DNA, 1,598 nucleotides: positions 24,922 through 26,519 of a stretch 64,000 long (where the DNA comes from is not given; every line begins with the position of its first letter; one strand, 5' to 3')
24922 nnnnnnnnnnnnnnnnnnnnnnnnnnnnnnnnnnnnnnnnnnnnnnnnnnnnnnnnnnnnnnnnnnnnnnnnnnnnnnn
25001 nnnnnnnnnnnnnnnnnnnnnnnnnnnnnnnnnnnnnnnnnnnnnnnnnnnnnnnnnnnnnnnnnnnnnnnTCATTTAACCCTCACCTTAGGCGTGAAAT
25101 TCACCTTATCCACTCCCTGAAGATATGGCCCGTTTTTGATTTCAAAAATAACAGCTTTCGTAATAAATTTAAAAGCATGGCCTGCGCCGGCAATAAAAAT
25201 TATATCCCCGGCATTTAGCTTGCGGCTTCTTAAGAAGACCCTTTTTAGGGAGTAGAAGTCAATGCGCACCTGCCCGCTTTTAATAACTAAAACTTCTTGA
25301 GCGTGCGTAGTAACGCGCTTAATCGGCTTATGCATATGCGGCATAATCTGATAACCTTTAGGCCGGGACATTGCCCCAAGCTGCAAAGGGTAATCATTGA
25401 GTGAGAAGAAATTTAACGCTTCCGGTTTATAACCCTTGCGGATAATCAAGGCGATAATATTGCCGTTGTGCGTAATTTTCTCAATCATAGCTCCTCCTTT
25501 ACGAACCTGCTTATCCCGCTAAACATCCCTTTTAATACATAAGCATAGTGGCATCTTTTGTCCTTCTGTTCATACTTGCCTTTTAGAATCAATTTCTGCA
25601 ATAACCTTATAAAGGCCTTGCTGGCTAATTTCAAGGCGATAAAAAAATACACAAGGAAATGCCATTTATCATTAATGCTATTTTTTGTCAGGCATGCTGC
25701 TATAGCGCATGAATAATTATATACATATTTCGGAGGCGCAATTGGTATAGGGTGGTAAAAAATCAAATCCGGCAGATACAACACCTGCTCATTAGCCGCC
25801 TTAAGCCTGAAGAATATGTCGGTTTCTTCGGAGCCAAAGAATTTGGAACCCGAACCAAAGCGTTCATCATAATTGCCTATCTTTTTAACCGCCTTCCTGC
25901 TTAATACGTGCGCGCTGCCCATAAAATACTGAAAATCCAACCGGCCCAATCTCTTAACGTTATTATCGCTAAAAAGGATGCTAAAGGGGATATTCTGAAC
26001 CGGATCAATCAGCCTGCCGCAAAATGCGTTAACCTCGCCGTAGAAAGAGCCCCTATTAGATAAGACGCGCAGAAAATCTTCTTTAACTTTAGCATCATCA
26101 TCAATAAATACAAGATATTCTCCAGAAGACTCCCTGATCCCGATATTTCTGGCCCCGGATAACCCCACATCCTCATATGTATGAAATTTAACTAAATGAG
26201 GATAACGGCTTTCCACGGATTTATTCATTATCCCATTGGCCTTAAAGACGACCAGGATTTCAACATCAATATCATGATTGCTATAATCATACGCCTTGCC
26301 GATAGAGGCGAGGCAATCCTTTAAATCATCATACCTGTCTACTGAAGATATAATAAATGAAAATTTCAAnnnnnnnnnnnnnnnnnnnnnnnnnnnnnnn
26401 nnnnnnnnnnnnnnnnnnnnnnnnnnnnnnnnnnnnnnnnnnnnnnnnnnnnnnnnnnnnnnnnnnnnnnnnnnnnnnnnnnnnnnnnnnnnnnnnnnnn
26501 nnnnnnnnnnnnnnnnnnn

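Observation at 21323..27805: GDP-sugar module: Gmd and Gmm feeding a C-methyltransferase, aminotransferase and two cupin isomerases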

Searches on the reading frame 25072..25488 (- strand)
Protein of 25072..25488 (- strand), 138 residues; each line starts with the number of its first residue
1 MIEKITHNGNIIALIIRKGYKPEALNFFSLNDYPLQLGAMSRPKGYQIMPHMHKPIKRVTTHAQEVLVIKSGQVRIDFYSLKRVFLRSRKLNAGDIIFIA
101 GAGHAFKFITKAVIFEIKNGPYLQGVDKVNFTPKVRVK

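Call 3: search_protein_families(library=pfam, proteins=[window:25072-25488:-])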
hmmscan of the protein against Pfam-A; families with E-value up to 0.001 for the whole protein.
window:25072-25488:- (138 aa): 0 families

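Call 4: search_protein_families(library=ncbifam, proteins=[window:25072-25488:-])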
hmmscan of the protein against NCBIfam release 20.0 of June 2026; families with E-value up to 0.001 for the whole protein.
window:25072-25488:- (138 aa): 1 family
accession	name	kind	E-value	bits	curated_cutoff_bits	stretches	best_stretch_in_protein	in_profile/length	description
TIGR04366.1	cupin_WbuC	subfamily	4.8e-07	29.7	42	1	42-128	41-125/132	WbuC family cupin fold metalloprotein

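Call 10: search_solved_structures(query=window:25072-25488:-, max_evalue=1)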
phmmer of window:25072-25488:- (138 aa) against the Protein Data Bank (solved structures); distinct sequences matched with E-value up to 1: 5.
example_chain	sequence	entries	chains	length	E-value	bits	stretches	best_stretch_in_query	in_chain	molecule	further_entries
9fmo_A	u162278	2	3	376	0.095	16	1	40-104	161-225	LAMMER-like dual specificity kinase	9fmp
8g84_A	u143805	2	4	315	0.59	13.4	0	82-107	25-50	Hydroxysteroid 17-beta dehydrogenase 13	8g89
9av8_A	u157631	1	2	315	0.63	13.3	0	82-107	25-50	Hydroxysteroid 17-beta dehydrogenase 13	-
8g93_A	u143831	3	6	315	0.65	13.3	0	82-107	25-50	Hydroxysteroid 17-beta dehydrogenase 13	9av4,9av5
7y5e_12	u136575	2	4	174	0.75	13.1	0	72-124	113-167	Chlorophyll a-b binding protein, chloroplastic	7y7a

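Call 37: find_homologous_proteins(query=window:25072-25488:-, max_evalue=0.001)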
Query window:25072-25488:- (138 aa): 24 proteins with E <= 0.001 among 29 candidates.
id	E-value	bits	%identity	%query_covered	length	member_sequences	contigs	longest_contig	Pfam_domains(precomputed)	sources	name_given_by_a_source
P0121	2.6e-85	301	100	100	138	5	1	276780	-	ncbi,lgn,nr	ncbi:MAG: hypothetical protein PHT50_00465 [Candidatus Omnitrophica bacterium]|nr:hypothetical prote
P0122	1.4e-71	257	83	99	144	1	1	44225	-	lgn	-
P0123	3.6e-67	242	79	98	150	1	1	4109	-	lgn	-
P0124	7.6e-67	241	78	99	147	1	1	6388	-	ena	-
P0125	8.7e-62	225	74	99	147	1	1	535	-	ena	-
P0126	6.1e-59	216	71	96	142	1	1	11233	-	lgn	-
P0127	5.7e-57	209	69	98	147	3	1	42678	-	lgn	-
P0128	3.8e-55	203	70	94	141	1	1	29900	-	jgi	-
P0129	3.9e-55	203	65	100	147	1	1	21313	-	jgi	jgi:hypothetical protein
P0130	9.1e-55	202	67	99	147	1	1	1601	-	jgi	jgi:hypothetical protein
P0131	5.3e-54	200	67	96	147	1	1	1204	-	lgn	-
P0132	5.8e-53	196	64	98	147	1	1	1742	-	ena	-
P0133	1.0e-45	173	61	97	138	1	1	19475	-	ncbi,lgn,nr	ncbi:MAG: hypothetical protein NT014_07200 [Candidatus Omnitrophica bacterium]|nr:hypothetical prote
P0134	2.2e-44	169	55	97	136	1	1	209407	-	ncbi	-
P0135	1.1e-43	166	55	97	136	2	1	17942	-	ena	-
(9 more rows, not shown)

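Call 44: predict_structure(alignment_id=A1)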
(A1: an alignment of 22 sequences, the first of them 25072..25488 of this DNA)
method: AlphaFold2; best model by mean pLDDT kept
length: 138 residues; sequences in the alignment: 22
mean_pLDDT: 84.4   pTM: 0.80
mean pLDDT of the five models: 84.4, 81.7, 81.4, 78.2, 67.8
residues with pLDDT >= 90: 74; 70-90: 32; 50-70: 30; < 50: 2
segments of 3 or more residues with pLDDT < 50: none
pLDDT, mean of each block of 10 residues (from residue 1): 92 90 56 75 97 70 82 97 95 93 94 88 76 74
secondary structure, 60 per line:
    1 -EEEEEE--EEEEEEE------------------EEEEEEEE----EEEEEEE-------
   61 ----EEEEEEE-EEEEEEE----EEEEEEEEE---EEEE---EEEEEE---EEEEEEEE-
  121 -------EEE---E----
elements in order: E2-7 E10-16 E35-42 E47-53 E65-71 E73-79 E84-92 E96-99 E103-108 E112-119 E128-130

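Call 47: fold_search(model_id=the predicted structure, library=pdb)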
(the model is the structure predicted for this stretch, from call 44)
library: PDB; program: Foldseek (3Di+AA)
matches with E <= 10: 1841; with E <= 0.001: 272
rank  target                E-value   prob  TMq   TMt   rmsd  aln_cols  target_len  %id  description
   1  5flh_A                5.7e-06  1.00  0.51  0.38   8.2       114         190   21  Free state of Ni-quercetinase (released 2016-06-01)
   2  5flj_A                1.2e-05  1.00  0.50  0.39   8.3       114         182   21  enzyme-substrate-dioxygen complex of Ni-quercetinase (released 2016-06-01)
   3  5flj_L                1.2e-05  1.00  0.50  0.38   8.3       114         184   21  enzyme-substrate-dioxygen complex of Ni-quercetinase (released 2016-06-01)
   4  9j9t_A                1.6e-05  1.00  0.62  0.48   5.7       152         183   14  artificial mononuclear Zn-bound metalloprotein 4 (M4:Zn) (released 2025-07-02)
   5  6din                  1.8e-05  1.00  0.52  0.41   8.6       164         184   13  High resolutionstructure of apo dTDP-4-dehydrorhamnose 3,5-epimerase (released 2018-05-30)
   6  7u1j_B                1.9e-05  1.00  0.51  0.22  11.8       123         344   15  Crystal structure of Pisum sativum convicilin (released 2022-03-30)
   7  5buv_A                1.9e-05  1.00  0.61  0.50   6.5       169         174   11  X-ray structure of WbcA from Yersinia enterocolitica (released 2015-08-05)
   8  7u1j_C                2.1e-05  1.00  0.52  0.22  11.9       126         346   17  Crystal structure of Pisum sativum convicilin (released 2022-03-30)
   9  9j9s_A                2.6e-05  1.00  0.62  0.49   5.3       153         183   14  artificial mononuclear Zn-bound metalloprotein 5 (M5:Zn) (released 2025-07-02)
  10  3eqe_A                2.7e-05  1.00  0.58  0.52   3.7       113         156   14  Crystal structure of the YubC protein from Bacillus subtilis. Northeast Structural Genomics Consortium target SR112. (released 2008-10-14)
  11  3ryk_A                2.7e-05  1.00  0.59  0.48   6.0       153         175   12  1.63 Angstrom resolution crystal structure of dTDP-4-dehydrorhamnose 3,5-epimerase (rfbC) from Bacillus anthracis str. (released 2011-05-25)
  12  9j9u_A                3.2e-05  1.00  0.61  0.48   5.6       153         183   14  artificial dinuclear Mn-bound metalloprotein 2 (D2:Mn) (released 2025-07-02)
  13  2vqa_A                3.2e-05  1.00  0.48  0.20   9.8       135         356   16  Protein-folding location can regulate Mn versus Cu- or Zn-binding. Crystal Structure of MncA. (released 2008-10-28)
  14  1rtv                  3.2e-05  1.00  0.53  0.41   7.7       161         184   12  RmlC (dTDP-6-deoxy-D-xylo-4-hexulose 3,5-epimerase) crystal structure from Pseudomonas aeruginosa, apo structure (released 2004-03-02)
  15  6v7l_A                3.4e-05  1.00  0.50  0.21  11.8       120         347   19  The structure of the P212121 crystal form of canavalin at 173 K (released 2020-02-19)
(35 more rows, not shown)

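Call 57: search_protein_families(library=pfam, alignment_id=A1, max_evalue=5)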
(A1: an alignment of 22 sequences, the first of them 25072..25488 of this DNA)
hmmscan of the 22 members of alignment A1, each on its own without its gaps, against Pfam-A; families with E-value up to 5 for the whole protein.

A. member 1, window:25072-25488:- (138 aa): 1 family
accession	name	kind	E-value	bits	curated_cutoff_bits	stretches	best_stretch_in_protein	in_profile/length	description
PF05132.19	RNA_pol_Rpc4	-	0.17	12.5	26.5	1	66-118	81-118/143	RNA polymerase III RPC4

B. families by the number of members that match (of 22 scanned): 12 families
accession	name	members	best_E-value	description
PF19480.5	DUF6016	6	0.057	Domain of unknown function (DUF6016)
PF00190.28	Cupin_1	3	0.11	Cupin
PF01050.24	MannoseP_isomer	1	0.0027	Mannose-6-phosphate isomerase C-terminal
PF17126.11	RsmF_methylt_CI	1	0.015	RsmF rRNA methyltransferase first C-terminal domain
PF22199.2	FKBP26_IF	1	0.095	FKBP26, IF domain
PF21984.2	DnaD_N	1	0.13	DnaD N-terminal domain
PF21066.3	Reovirus_L2_MT2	1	0.14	Reovirus core-spike protein lambda-2 (L2), methyltransferase-2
PF00027.35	cNMP_binding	1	0.14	Cyclic nucleotide-binding domain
PF24023.1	DUF7335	1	0.16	Family of unknown function (DUF7335)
PF05132.19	RNA_pol_Rpc4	1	0.17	RNA polymerase III RPC4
PF21903.1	BDI_0842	1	0.19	Hypothetical protein BDI_0842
PF07591.16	PT-HINT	1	0.21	Pretoxin HINT domain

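Call 60: find_homologous_proteins(query=A1, max_evalue=0.001)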
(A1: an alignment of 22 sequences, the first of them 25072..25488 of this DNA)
Query A1 (22 sequences) (138 aa, profile of the alignment): 8000 proteins with E <= 0.001 among 8000 candidates; the best 120 are listed.
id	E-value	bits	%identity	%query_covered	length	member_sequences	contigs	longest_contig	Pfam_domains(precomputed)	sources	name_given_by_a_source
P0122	3.6e-65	236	83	99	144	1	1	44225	-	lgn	-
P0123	1.3e-64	234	79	98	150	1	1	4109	-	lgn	-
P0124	4.5e-64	232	78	99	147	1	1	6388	-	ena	-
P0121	2.4e-63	230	100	100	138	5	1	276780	-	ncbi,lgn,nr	ncbi:MAG: hypothetical protein PHT50_00465 [Candidatus Omnitrophica bacterium]|nr:hypothetical prote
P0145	6.0e-60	219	50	96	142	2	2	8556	-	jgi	-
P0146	2.0e-59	217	-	-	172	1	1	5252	-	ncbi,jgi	jgi:mannose-6-phosphate isomerase-like protein (cupin superfamily)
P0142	4.1e-59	216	44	95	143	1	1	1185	-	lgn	-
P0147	4.8e-59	216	48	96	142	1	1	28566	-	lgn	-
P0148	5.2e-59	216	48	96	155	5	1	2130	-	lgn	-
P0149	5.9e-59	216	48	96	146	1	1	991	-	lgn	-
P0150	6.7e-59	215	47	95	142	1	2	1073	-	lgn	-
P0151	7.6e-59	215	46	96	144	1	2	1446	-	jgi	jgi:hypothetical protein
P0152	8.4e-59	215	50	95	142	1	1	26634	-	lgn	-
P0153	1.0e-58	215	49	95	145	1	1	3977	-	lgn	-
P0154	1.0e-58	215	48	96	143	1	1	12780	-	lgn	-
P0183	4.1e-58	213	46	100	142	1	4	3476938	-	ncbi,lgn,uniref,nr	ncbi:hypothetical protein CDR19_05160 [Ectopseudomonas toyotomiensis]|uniref:Mannose-6-phosphate iso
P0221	8.4e-58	212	47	96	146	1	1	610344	-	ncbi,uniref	ncbi:hypothetical protein PQR62_09980 [Herbaspirillum lusitanum]|uniref:Mannose-6-phosphate isomeras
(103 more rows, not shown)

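Call 61: find_encoding_contigs(protein=P0183, flank=8000, max_places=2)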
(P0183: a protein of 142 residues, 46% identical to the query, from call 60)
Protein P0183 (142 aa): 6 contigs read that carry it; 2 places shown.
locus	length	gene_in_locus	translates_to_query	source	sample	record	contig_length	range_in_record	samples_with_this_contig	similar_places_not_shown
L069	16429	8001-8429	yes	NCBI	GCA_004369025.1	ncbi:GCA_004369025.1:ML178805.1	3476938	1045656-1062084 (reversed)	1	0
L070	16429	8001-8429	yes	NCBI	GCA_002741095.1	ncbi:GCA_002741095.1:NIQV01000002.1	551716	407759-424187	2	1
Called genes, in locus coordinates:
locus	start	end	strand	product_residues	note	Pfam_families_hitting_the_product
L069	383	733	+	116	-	PF00483:NTP_transferase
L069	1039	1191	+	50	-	PF13936:HTH_38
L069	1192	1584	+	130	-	-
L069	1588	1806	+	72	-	-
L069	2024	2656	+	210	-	PF22640:ManC_GMP_beta-helix, PF01050:MannoseP_isomer, PF07883:Cupin_2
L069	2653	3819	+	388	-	PF03721:UDPG_MGDP_dh_N, PF00984:UDPG_MGDP_dh, PF03720:UDPG_MGDP_dh_C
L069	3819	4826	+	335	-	PF01073:3Beta_HSD, PF01370:Epimerase, PF02719:Polysacc_synt_2, PF04321:RmlD_sub_bind, PF08659:KR (faint), PF16363:GDP_Man_Dehyd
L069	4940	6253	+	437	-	PF01943:Polysacc_synt, PF13440:Polysacc_synt_3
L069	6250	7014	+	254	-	PF13489:Methyltransf_23, PF02353:CMAS, PF05401:NodS, PF05175:MTS, PF13847:Methyltransf_31, PF08241:Methyltransf_11, PF08242:Methyltransf_12, PF13649:Methyltransf_25, +2 more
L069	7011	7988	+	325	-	PF00535:Glycos_transf_2, PF13641:Glyco_tranf_2_3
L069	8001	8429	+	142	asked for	-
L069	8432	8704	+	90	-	PF01041:DegT_DnrJ_EryC1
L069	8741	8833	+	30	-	-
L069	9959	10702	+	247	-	PF01041:DegT_DnrJ_EryC1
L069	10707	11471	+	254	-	PF13489:Methyltransf_23, PF13847:Methyltransf_31 (weak), PF08241:Methyltransf_11, PF08242:Methyltransf_12, PF13649:Methyltransf_25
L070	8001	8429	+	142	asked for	-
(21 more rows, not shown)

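Call 62: find_encoding_contigs(protein=P0221, flank=8000, max_places=2)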
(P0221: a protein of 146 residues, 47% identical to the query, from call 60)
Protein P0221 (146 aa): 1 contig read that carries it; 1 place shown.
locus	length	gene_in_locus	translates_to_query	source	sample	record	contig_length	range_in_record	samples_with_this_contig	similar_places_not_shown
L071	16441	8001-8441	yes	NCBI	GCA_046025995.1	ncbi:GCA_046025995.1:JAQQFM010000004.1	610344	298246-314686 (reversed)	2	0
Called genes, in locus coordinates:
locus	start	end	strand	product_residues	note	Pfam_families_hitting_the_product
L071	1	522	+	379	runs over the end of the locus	PF01370:Epimerase, PF16363:GDP_Man_Dehyd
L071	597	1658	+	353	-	PF01408:GFO_IDH_MocA, PF03447:NAD_binding_3 (weak), PF22725:GFO_IDH_MocA_C3, PF02894:GFO_IDH_MocA_C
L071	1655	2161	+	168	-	PF25084:LbH_EIF2B (faint), PF00132:Hexapep, PF25087:GMPPB_C (faint), PF00132:Hexapep (weak), PF14602:Hexapep_2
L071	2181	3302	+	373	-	PF00155:Aminotran_1_2, PF01041:DegT_DnrJ_EryC1, PF00266:Aminotran_5 (faint)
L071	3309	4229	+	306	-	-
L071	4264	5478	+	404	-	-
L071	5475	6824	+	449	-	-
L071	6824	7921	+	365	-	PF13524:Glyco_trans_1_2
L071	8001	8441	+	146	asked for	-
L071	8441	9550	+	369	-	PF01041:DegT_DnrJ_EryC1, PF00155:Aminotran_1_2 (weak)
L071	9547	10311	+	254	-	PF13489:Methyltransf_23, PF02353:CMAS (weak), PF05175:MTS (weak), PF05401:NodS (faint), PF13847:Methyltransf_31, PF08241:Methyltransf_11, PF08242:Methyltransf_12, PF13649:Methyltransf_25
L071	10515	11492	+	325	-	PF00534:Glycos_transf_1, PF13692:Glyco_trans_1_4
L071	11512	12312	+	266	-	PF13641:Glyco_tranf_2_3 (weak), PF00535:Glycos_transf_2, PF10111:Glyco_tranf_2_2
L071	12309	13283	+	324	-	PF01073:3Beta_HSD, PF01370:Epimerase, PF02719:Polysacc_synt_2 (faint), PF04321:RmlD_sub_bind, PF13460:NAD_binding_10, PF16363:GDP_Man_Dehyd, PF07993:NAD_binding_4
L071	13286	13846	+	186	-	PF02397:Bac_transf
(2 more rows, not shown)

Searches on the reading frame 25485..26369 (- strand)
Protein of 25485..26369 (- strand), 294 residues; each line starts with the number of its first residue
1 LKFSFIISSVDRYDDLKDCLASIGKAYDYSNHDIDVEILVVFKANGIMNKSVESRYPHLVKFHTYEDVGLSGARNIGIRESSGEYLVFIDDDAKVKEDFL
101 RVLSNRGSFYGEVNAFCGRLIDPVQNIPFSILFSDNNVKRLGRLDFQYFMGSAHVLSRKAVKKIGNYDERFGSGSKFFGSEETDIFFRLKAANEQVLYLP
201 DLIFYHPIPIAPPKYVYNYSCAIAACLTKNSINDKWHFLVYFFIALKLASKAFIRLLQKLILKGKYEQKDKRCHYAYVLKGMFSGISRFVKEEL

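Call 3: search_protein_families(library=pfam, proteins=[window:25485-26369:-])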
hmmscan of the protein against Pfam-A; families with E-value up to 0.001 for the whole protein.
window:25485-26369:- (294 aa): 4 families
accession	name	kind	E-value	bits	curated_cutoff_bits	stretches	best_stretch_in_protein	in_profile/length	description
PF00535.33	Glycos_transf_2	-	1.6e-10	41.6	23.3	1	4-111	1-107/168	Glycosyl transferase family 2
PF10111.15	Glyco_tranf_2_2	-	8.4e-07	29.2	27.3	0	150-205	164-215/276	Glycosyltransferase like family 2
PF13632.12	Glyco_trans_2_3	-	0.00011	22.5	27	1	86-205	2-122/198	Glycosyl transferase family group 2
PF13641.12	Glyco_tranf_2_3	-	0.00071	20.1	27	0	3-104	3-108/230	Glycosyltransferase like family 2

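Call 4: search_protein_families(library=ncbifam, proteins=[window:25485-26369:-])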
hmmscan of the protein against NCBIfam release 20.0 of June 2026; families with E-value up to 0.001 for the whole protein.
window:25485-26369:- (294 aa): 7 families
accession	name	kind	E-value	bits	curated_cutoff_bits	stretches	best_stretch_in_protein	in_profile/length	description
NF038299.1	EPS_HpsN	equivalog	6.8e-13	48.3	425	1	2-125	2-124/317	hormogonium polysaccharide biosynthesis glycosyltransferase HpsN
NF041394.1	GtaseAglG_Halo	equivalog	1.3e-12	47.6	440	1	2-103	2-103/304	glucosyl-dolichyl phosphate glucuronosyltransferase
NF041875.1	EPS_EpsD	equivalog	1.3e-11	44.4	370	1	4-206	2-206/325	exopolysaccharide biosynthesis glycosyltransferase EpsD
TIGR03965.1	mycofact_glyco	equivalog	8.7e-10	38.1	280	1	5-206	78-280/467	mycofactocin biosynthesis glycosyltransferase MftF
NF038302.1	EPS_HpsE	equivalog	2.1e-06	26.9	300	1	58-120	62-124/307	hormogonium polysaccharide biosynthesis glycosyltransferase HpsE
TIGR03111.1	glyc2_xrt_Gpos1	hypoth_equivalog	3e-06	26.3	363.95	1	6-119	54-168/439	TIGR03111 family XrtG-associated glycosyltransferase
NF007482.0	PRK10073.1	equivalog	6.1e-06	25.5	423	1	3-100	8-103/334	glycosyltransferase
